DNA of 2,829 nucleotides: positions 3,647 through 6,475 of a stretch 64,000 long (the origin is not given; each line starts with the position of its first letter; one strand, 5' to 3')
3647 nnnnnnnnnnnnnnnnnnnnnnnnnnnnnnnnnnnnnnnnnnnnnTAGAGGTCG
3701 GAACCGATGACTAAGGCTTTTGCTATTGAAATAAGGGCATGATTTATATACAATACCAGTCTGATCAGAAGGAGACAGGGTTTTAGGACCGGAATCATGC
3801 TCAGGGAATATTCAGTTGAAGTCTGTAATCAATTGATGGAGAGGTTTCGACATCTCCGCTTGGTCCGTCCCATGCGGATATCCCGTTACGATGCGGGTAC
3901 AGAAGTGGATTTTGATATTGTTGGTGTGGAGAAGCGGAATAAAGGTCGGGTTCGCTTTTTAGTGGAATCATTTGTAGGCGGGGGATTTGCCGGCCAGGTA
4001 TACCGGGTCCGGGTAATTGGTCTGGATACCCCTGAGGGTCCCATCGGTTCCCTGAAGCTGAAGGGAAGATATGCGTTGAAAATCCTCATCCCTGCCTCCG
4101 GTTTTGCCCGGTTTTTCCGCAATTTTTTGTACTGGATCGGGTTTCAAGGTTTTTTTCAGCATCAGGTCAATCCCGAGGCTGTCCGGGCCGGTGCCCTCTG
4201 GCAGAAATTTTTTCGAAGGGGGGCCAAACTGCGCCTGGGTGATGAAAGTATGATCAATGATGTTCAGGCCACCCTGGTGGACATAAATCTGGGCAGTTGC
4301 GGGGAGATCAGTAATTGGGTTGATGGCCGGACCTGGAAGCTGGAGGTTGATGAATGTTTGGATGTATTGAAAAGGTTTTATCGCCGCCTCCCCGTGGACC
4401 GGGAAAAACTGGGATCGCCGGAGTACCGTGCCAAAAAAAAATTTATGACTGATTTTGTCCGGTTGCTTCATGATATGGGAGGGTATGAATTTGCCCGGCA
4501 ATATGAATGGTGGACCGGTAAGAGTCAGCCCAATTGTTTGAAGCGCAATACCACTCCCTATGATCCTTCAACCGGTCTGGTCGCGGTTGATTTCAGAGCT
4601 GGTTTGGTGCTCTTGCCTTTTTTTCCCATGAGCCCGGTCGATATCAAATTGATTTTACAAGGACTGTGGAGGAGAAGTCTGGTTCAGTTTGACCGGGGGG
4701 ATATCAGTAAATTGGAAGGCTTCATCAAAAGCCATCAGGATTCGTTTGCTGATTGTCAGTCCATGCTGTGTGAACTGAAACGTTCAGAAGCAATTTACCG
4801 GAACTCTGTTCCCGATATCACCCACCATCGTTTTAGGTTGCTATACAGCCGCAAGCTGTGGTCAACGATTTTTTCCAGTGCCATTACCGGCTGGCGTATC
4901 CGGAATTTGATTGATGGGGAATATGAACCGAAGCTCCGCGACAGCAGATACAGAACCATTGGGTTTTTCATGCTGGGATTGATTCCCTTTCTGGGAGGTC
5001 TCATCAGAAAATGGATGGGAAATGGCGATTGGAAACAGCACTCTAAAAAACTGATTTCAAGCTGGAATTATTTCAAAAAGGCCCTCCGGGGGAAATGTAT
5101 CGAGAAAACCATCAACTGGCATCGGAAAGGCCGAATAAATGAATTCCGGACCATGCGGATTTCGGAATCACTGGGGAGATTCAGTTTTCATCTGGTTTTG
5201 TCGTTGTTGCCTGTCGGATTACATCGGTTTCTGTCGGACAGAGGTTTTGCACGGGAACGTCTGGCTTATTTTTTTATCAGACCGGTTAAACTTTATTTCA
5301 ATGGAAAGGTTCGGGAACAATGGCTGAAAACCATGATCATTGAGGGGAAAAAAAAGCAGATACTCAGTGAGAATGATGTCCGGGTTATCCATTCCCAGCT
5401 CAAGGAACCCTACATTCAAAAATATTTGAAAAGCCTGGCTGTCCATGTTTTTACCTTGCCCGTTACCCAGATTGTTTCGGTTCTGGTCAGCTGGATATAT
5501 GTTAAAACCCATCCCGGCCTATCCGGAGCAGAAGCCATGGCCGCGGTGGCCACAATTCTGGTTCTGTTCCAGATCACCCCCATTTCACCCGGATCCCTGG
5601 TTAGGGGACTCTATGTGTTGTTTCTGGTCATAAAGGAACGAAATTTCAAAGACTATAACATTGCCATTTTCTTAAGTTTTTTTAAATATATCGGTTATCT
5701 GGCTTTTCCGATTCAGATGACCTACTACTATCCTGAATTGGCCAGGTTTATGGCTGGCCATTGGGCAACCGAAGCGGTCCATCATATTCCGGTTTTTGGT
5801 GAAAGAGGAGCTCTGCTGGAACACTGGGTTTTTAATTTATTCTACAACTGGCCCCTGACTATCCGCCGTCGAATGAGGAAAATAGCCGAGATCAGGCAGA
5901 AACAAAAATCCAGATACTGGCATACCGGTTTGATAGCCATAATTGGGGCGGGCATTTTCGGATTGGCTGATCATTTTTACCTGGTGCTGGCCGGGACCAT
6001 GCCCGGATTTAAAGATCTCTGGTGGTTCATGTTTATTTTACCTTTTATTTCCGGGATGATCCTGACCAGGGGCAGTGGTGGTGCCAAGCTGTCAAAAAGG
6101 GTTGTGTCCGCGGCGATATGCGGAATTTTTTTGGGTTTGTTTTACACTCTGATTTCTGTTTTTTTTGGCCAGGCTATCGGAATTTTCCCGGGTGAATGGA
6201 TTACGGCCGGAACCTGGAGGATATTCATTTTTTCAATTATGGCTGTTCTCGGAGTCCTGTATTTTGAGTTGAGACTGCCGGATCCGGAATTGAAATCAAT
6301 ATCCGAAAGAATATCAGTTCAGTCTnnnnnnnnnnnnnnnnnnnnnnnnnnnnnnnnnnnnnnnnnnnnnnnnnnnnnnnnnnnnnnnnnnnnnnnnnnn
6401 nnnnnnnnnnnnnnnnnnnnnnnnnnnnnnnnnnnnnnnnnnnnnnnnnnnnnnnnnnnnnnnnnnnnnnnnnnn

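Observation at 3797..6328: Protein-kinase-like domain fused N-terminally to a ~500-aa polytopic membrane domain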

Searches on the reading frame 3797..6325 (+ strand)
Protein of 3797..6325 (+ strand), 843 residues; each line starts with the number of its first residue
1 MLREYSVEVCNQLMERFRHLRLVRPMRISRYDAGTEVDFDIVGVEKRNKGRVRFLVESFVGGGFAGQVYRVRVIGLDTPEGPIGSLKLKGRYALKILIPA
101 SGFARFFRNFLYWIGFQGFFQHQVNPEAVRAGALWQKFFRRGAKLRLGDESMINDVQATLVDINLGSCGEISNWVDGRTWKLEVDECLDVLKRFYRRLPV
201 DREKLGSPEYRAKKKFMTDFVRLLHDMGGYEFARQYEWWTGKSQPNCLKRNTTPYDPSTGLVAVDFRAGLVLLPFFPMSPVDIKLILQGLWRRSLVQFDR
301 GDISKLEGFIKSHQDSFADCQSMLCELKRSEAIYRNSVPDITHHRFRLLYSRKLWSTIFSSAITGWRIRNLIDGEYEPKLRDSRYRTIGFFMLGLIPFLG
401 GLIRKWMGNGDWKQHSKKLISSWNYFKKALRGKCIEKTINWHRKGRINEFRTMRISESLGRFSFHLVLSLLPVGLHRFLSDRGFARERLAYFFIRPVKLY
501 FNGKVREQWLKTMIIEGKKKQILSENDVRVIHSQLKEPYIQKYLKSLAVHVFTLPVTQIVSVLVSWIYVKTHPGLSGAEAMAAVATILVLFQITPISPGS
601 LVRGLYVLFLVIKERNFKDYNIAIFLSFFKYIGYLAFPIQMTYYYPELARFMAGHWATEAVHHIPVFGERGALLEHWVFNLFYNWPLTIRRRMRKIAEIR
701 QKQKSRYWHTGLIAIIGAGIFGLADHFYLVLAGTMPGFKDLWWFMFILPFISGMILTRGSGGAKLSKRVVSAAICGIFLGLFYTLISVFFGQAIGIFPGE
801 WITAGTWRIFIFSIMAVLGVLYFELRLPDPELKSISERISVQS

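Call 5: search_protein_families(library=pfam, proteins=[window:3797-6325:+], max_evalue=1)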
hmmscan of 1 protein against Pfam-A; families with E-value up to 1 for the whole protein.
window:3797-6325:+ (843 aa): 0 families

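Call 6: search_protein_families(library=ncbifam, proteins=[window:3797-6325:+], max_evalue=1)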
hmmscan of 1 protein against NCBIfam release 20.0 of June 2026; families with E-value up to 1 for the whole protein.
window:3797-6325:+ (843 aa): 1 family
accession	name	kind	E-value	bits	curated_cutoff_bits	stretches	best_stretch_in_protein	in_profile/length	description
NF005206.0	PRK06672.1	equivalog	0.19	10.7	416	1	413-443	85-116/341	hypothetical protein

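Call 7: search_solved_structures(query=window:3797-6325:+, max_evalue=10)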
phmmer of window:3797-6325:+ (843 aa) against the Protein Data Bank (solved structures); distinct sequences matched with E-value up to 10: 0.

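Call 8: find_homologous_proteins(query=window:3797-6325:+)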
Query window:3797-6325:+ (843 aa): 2959 proteins with E <= 0.001 among 8000 candidates; the best 120 are listed.
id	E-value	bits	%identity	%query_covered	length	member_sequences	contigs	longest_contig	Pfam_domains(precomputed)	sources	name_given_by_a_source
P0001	0.0e+0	1913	97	100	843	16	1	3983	-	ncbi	-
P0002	0.0e+0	1502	77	99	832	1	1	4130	-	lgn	-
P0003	0.0e+0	1440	74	99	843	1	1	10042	-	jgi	jgi:hypothetical protein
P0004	0.0e+0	1252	67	94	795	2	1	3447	-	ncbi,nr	ncbi:MAG: hypothetical protein KAT17_09785, partial [Candidatus Aminicenantes bacterium]|nr:hypothet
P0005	0.0e+0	1222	63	99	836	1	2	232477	-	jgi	-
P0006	0.0e+0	1208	63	99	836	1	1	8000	-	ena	-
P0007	0.0e+0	1197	60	99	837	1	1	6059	-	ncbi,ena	-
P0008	0.0e+0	1194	61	99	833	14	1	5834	-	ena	-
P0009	0.0e+0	1193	60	99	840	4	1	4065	-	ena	-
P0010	0.0e+0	1193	60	99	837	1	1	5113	-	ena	-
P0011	0.0e+0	1192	61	98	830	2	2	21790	-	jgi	jgi:hypothetical protein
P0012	0.0e+0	1186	62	99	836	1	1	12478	-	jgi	jgi:hypothetical protein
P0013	0.0e+0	1179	61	99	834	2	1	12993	-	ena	-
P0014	0.0e+0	1177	61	99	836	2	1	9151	-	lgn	-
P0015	0.0e+0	1176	61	98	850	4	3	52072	-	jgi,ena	-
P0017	0.0e+0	1175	61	98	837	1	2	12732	PF22285.3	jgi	jgi:hypothetical protein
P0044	0.0e+0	1153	60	99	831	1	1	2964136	-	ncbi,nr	ncbi:MAG: hypothetical protein JSV99_01385 [Planctomycetota bacterium]|nr:MAG: hypothetical protein 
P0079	0.0e+0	1140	58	99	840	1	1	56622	-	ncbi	ncbi:hypothetical protein ACFL7E_01030 [Thermodesulfobacteriota bacterium]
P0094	0.0e+0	1137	58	98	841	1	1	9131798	-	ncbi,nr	ncbi:MAG: hypothetical protein JSV88_22150 [Candidatus Aminicenantes bacterium]|nr:MAG: hypothetical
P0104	0.0e+0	1135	60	98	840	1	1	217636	-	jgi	jgi:hypothetical protein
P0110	0.0e+0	1134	60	98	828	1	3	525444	-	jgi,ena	-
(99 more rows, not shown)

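Call 10: search_protein_families(library=pfam, proteins=[P0017], max_evalue=0.01)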
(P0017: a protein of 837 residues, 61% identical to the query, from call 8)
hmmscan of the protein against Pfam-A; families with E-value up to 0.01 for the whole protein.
P0017 (837 aa): 1 family
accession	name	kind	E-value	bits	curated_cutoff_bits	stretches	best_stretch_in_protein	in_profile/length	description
PF22285.2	DUF6962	-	1.5e-05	25.6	27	1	701-795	23-112/198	Family of unknown function (DUF6962)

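Call 14: search_solved_structures(query=A1, max_evalue=10, show_alignments=3)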
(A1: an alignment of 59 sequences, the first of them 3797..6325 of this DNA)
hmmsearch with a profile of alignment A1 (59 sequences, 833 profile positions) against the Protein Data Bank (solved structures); distinct sequences matched with E-value up to 10: 1.
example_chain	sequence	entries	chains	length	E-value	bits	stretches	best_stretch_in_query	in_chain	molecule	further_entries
3txy_A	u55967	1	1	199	0.25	12.5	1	256-284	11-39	Isochorismatase family protein family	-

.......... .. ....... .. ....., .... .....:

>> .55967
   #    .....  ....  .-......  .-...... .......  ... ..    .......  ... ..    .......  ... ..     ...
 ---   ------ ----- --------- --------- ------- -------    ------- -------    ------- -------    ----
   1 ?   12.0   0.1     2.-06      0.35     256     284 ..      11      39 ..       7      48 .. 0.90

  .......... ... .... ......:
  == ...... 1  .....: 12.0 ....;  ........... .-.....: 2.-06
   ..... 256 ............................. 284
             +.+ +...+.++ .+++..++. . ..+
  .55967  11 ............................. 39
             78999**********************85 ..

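Call 16: find_encoding_contigs(protein=P0044, flank=8000, max_places=2)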
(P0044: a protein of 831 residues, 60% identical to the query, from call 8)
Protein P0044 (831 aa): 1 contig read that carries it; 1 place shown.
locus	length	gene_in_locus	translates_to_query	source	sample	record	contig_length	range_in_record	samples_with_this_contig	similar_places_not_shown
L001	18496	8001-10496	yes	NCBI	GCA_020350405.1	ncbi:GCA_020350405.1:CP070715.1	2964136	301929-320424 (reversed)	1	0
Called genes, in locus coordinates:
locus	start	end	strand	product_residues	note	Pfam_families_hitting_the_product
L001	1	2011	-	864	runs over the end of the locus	PF17128:DUF5107, PF07721:TPR_4 (faint), PF13428:TPR_14 (faint), PF13432:TPR_16 (faint), PF13424:TPR_12 (weak), PF14559:TPR_19 (weak), PF00515:TPR_1 (weak), PF13414:TPR_11 (weak), +11 more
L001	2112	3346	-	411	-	PF00920:ILVD_EDD_N, PF24877:ILV_EDD_C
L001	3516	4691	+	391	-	-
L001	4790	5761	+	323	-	PF19777:DUF6263 (faint)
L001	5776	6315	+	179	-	PF11969:DcpS_C (faint), PF01230:HIT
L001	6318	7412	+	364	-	PF01966:HD, PF13286:HD_assoc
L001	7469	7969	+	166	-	PF04608:PgpA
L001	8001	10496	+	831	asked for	-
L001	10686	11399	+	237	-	-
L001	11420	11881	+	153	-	-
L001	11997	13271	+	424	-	PF00709:Adenylsucc_synt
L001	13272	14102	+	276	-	PF01255:Prenyltransf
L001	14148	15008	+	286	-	PF01148:CTP_transf_1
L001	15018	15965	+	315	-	PF02562:PhoH, PF13604:AAA_30, PF13245:AAA_19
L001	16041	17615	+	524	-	PF07698:7TM-7TMR_HD, PF01966:HD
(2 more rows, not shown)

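Call 17: find_encoding_contigs(protein=P0094, flank=8000, max_places=2)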
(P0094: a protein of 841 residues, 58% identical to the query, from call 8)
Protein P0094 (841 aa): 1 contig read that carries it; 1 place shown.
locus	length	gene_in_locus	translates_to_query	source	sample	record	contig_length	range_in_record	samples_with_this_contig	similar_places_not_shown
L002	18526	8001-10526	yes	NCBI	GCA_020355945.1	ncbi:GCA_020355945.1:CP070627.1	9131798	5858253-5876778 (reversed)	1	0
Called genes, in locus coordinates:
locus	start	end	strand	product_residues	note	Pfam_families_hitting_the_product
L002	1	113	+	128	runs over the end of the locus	PF13411:MerR_1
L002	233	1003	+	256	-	PF01975:SurE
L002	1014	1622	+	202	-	PF09335:VTT_dom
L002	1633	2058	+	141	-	PF00072:Response_reg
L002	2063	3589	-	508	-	PF00221:Lyase_aromatic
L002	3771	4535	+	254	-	PF05742:TANGO2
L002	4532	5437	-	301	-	PF03372:Exo_endo_phos, PF22669:Exo_endo_phos2 (weak)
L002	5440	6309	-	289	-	-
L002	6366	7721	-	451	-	PF19313:DUF5916 (weak)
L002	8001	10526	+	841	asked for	-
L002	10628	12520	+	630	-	PF00672:HAMP, PF07228:SpoIIE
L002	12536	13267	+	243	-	PF22935:RM44_endonuclase (weak), PF14622:Ribonucleas_3_3, PF00636:Ribonuclease_3, PF00035:dsrm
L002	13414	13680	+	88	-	PF06289:FlbD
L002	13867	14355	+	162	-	PF02776:TPP_enzyme_N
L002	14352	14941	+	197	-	PF02775:TPP_enzyme_C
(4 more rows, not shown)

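Call 19: find_encoding_contigs(protein=P0079, flank=8000, max_places=2)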
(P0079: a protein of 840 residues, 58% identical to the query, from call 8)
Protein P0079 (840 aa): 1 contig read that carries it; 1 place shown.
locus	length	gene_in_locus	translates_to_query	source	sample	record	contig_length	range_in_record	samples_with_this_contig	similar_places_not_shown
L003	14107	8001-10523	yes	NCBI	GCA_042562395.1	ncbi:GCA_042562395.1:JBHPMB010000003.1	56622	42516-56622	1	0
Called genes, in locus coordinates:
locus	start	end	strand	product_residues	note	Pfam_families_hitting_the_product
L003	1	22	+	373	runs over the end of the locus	PF01636:APH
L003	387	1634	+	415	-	PF00535:Glycos_transf_2 (faint)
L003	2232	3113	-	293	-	PF04909:Amidohydro_2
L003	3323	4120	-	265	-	PF01135:PCMT, PF01209:Ubie_methyltran, PF02353:CMAS, PF13489:Methyltransf_23, PF05175:MTS, PF13847:Methyltransf_31, PF08241:Methyltransf_11, PF08242:Methyltransf_12, +4 more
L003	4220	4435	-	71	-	-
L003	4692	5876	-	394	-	PF05977:MFS_3, PF07690:MFS_1, PF12832:MFS_1_like, PF00083:Sugar_tr, PF06779:MFS_4 (weak), PF07690:MFS_1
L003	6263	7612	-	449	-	PF02878:PGM_PMM_I, PF02879:PGM_PMM_II, PF02880:PGM_PMM_III, PF00408:PGM_PMM_IV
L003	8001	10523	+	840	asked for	-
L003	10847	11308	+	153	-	PF02870:Methyltransf_1N, PF01035:DNA_binding_1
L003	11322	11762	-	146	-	-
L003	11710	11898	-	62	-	-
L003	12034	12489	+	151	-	PF01047:MarR (weak), PF12802:MarR_2, PF13463:HTH_27 (faint)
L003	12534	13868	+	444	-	PF00037:Fer4 (faint), PF13237:Fer4_10 (faint), PF13484:Fer4_16 (weak)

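Call 20: find_encoding_contigs(protein=P0110, flank=8000, max_places=2)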
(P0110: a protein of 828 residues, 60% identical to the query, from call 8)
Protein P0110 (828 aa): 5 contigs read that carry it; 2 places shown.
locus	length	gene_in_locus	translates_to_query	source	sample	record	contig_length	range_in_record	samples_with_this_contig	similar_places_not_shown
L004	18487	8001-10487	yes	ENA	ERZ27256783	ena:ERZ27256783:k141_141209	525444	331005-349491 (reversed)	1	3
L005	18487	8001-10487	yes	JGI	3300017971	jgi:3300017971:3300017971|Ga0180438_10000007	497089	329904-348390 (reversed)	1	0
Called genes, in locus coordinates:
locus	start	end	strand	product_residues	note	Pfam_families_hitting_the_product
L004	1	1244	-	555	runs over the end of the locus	PF00920:ILVD_EDD_N, PF24877:ILV_EDD_C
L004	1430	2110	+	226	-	PF06271:RDD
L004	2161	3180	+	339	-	PF19777:DUF6263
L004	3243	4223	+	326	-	PF19777:DUF6263 (weak)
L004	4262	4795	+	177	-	PF11969:DcpS_C (weak), PF01230:HIT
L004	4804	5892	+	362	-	PF01966:HD, PF13286:HD_assoc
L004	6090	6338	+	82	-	PF04070:DUF378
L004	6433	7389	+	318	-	PF00482:T2SSF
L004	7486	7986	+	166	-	PF04608:PgpA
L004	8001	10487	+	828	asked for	-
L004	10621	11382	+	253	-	-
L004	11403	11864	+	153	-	-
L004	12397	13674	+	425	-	PF00709:Adenylsucc_synt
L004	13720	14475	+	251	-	PF01255:Prenyltransf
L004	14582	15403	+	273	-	PF01148:CTP_transf_1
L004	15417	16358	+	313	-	PF02562:PhoH, PF13604:AAA_30, PF13245:AAA_19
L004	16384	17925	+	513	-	PF07698:7TM-7TMR_HD, PF01966:HD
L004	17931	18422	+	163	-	PF02130:YbeY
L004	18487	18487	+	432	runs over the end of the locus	PF01595:CNNM, PF00571:CBS, PF03471:CorC_HlyC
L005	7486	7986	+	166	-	PF04608:PgpA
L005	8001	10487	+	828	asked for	-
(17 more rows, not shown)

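Call 25: find_encoding_contigs(protein=P0005, flank=8000, max_places=1)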
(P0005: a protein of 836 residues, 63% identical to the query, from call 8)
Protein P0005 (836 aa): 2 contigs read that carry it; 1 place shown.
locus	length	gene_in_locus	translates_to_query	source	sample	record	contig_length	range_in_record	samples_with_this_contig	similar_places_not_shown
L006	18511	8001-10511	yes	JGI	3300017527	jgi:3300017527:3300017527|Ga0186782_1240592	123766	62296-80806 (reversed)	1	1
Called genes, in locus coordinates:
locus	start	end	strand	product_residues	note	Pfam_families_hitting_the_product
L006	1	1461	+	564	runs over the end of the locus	PF00144:Beta-lactamase, PF11954:DUF3471 (weak)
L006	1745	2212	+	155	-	PF00885:DMRL_synthase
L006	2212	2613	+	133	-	PF01029:NusB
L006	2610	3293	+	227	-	PF01841:Transglut_core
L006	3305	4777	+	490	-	PF01336:tRNA_anti-codon, PF00152:tRNA-synt_2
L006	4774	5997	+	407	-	PF12704:MacB_PCD, PF02687:FtsX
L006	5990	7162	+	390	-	PF07075:NamZ_N, PF20732:NamZ_C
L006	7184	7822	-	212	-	-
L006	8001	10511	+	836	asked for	-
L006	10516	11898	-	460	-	PF02878:PGM_PMM_I, PF02879:PGM_PMM_II, PF02880:PGM_PMM_III, PF00408:PGM_PMM_IV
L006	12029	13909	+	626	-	PF00672:HAMP, PF07228:SpoIIE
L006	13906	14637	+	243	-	PF22935:RM44_endonuclase, PF14622:Ribonucleas_3_3, PF00636:Ribonuclease_3, PF00035:dsrm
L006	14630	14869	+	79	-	PF06289:FlbD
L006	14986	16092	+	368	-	PF00226:DnaJ, PF01556:DnaJ_C, PF00684:DnaJ_CXXCXGXG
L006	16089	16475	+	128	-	PF00376:MerR, PF13411:MerR_1, PF13591:MerR_2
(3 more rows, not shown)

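Call 26: find_encoding_contigs(protein=P0104, flank=8000, max_places=1)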
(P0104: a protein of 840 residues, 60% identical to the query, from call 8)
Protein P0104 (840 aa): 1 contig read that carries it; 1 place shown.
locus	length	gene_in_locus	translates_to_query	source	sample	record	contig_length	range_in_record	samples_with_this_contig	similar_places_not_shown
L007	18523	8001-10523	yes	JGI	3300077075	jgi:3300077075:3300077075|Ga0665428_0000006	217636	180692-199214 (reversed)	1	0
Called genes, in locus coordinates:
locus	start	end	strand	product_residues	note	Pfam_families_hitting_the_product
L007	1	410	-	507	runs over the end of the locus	PF01743:PolyA_pol, PF01966:HD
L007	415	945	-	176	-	-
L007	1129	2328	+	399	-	PF00437:T2SSE, PF13191:AAA_16 (faint)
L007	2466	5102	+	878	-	PF01411:tRNA-synt_2c, PF07973:tRNA_SAD, PF02272:DHHA1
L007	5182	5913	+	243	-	PF01464:SLT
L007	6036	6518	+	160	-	PF13858:DUF4199 (faint)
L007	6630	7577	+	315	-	PF00781:DAGK_cat, PF19279:YegS_C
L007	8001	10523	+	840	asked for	-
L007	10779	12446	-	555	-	PF00501:AMP-binding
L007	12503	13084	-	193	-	PF00881:Nitroreductase, PF14512:TM1586_NiRdase (faint)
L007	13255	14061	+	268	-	PF18306:LDcluster4 (weak), PF03641:Lysine_decarbox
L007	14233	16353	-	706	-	PF00672:HAMP, PF00015:MCPsignal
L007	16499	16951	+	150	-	PF14489:QueF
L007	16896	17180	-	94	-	-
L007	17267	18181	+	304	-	PF20094:GWxTD_dom (weak)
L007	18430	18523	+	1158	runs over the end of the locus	PF00560:LRR_1 (faint), PF12799:LRR_4 (faint), PF23598:LRR_14, PF13855:LRR_8, PF17957:Big_7 (faint), PF21471:Reelin_subrepeat-B (faint), PF19190:BACON_2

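Call 28: search_protein_representatives(alignment_id=A1)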
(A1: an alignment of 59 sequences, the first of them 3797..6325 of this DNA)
Query: 59 sequences, 833 profile positions. Proteins with E-value up to 0.001 (for the whole library): 588; up to 1e-10: 456; up to 1e-30: 231. The best 150 are listed.
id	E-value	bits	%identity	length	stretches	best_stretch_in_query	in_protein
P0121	0.0e+00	1263.8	-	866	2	397-829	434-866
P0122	0.0e+00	1243.4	-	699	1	1-703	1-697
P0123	0.0e+00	1151.4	-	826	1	4-826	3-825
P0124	0.0e+00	1149.4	-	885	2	1-404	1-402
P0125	0.0e+00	1121.9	-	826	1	3-826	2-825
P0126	0.0e+00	1051.0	-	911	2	1-404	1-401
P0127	0.0e+00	1014.7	-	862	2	394-827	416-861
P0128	4.5e-270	914.8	-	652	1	81-595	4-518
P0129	4.0e-248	842.2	-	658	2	400-826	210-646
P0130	1.9e-245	833.3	-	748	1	8-721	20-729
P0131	5.4e-241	818.6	-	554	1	278-828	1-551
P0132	7.0e-240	814.9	-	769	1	29-689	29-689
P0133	8.7e-238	808.0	-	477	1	358-832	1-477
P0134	5.4e-234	795.4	-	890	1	1-704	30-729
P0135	6.9e-226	768.6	-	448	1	1-442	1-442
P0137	1.8e-210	717.6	-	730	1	3-692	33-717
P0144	3.1e-170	584.5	-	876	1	4-695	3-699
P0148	2.4e-152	525.3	-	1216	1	29-702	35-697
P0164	3.9e-104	365.9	-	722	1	26-689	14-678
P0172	7.1e-98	345.2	-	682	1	30-689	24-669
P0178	1.7e-93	330.7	-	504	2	494-699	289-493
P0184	4.2e-89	316.1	-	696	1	28-699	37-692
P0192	5.0e-84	299.4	-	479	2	497-697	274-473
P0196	8.7e-83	295.3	-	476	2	492-696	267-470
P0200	2.2e-79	284.0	-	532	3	494-695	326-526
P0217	1.1e-72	261.8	-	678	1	33-692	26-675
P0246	6.8e-60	219.5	-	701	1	11-693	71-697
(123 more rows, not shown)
